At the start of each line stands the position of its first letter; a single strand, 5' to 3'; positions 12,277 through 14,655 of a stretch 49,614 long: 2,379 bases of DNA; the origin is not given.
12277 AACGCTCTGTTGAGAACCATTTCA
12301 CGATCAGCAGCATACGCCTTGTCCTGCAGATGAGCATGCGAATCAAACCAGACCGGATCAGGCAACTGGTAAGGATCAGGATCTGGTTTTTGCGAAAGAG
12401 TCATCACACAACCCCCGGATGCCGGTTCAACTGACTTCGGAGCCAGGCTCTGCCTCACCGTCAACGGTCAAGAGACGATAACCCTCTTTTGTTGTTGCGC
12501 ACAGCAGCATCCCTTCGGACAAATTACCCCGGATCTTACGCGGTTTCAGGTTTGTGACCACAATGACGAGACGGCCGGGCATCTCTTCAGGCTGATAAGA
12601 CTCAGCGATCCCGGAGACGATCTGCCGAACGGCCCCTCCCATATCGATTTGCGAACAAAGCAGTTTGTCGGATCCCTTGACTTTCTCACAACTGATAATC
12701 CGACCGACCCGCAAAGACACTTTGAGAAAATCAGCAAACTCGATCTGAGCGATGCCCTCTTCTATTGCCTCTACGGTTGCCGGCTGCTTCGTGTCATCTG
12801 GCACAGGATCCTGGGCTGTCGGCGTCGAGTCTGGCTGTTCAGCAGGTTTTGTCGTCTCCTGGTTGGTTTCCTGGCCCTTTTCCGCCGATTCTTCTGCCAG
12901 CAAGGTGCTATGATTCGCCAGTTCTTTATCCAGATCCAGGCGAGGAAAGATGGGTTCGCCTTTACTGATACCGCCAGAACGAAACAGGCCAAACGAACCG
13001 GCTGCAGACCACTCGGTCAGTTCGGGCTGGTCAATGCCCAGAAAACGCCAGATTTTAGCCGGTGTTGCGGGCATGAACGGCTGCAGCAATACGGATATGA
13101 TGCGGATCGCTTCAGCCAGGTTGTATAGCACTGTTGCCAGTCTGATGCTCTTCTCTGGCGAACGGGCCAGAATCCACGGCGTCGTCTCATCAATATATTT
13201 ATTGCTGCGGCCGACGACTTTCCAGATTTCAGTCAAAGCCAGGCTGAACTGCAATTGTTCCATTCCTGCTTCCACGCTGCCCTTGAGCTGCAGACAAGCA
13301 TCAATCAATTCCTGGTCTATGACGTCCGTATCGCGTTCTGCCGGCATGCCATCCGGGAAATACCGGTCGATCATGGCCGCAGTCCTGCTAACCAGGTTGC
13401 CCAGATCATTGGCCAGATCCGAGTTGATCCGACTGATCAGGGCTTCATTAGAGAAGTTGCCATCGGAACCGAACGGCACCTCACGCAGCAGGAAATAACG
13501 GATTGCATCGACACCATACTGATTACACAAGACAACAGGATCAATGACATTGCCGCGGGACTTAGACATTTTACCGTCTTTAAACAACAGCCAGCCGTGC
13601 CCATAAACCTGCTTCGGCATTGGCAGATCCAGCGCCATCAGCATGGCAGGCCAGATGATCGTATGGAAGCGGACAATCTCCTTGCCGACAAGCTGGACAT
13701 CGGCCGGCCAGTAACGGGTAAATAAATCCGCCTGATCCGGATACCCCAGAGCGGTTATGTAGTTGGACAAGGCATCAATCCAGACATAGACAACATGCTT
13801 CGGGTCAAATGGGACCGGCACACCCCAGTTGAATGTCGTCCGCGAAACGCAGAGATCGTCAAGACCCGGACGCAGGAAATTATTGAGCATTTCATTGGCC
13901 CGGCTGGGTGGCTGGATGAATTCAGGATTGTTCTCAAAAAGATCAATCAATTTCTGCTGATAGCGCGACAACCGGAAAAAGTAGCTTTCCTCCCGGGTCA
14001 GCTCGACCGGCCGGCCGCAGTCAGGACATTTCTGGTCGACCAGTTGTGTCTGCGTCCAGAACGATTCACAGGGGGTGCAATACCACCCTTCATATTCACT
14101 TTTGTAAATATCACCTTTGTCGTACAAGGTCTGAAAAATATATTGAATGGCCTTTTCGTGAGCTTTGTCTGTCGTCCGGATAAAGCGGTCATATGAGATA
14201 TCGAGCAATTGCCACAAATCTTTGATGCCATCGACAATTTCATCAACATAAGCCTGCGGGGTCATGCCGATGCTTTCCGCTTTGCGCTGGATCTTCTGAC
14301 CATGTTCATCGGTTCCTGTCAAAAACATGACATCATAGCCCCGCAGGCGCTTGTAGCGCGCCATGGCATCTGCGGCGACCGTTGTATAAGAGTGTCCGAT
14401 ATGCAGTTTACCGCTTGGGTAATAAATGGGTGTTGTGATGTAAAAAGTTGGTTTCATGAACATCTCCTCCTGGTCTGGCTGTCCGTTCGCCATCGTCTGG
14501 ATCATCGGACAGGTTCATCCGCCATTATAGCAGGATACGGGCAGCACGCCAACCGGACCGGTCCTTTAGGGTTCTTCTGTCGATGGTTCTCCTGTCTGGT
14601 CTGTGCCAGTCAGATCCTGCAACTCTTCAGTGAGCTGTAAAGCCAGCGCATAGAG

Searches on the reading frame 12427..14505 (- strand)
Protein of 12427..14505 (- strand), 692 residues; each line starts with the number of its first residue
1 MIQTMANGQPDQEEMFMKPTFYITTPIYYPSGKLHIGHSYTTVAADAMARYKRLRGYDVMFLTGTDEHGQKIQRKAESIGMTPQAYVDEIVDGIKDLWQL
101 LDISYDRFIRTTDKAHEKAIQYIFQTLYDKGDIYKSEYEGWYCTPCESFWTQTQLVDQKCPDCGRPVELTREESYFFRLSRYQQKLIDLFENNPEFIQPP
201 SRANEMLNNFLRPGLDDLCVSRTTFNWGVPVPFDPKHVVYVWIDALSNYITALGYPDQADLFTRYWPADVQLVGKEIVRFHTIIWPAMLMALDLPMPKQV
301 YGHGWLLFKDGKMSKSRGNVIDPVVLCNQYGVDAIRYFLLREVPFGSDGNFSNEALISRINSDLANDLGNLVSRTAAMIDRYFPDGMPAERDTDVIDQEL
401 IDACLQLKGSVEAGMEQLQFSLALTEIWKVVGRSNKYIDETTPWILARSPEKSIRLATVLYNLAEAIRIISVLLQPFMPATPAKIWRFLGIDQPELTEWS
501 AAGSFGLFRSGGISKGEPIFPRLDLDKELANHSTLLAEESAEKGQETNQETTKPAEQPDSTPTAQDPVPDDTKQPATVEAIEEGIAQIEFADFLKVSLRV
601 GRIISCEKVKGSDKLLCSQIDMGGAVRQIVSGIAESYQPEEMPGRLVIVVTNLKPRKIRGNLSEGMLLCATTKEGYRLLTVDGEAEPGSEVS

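Call 59: search_protein_families(library=pfam, proteins=[window:12427-14505:-], max_evalue=0.001)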
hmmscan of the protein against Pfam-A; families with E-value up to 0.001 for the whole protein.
window:12427-14505:- (692 aa): 7 families
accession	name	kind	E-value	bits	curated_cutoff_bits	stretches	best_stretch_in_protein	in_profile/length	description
PF09334.17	tRNA-synt_1g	-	1.3e-118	396.6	20.1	2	163-375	172-390/391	tRNA synthetases class I (M)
PF00133.28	tRNA-synt_1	-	5.1e-39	134.6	22.7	2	17-233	21-245/414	tRNA synthetases class I (I, L, M and V)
PF01588.26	tRNA_bind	-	2.2e-28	98.6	27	1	598-689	1-95/96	Putative tRNA binding domain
PF01406.26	tRNA-synt_1e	-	2.1e-13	50.7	27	1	32-139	21-127/301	tRNA synthetases class I (C) catalytic domain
PF08264.19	Anticodon_1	-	2.8e-09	37.5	25.1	1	397-489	1-93/148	Anticodon-binding domain of tRNA ligase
PF19303.5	Anticodon_3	-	1.5e-05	25.4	23.5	1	396-496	10-108/152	Anticodon binding domain of methionyl tRNA ligase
PF01921.24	tRNA-synt_1f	-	0.00047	19.6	27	0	293-344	263-314/360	tRNA synthetases class I (K)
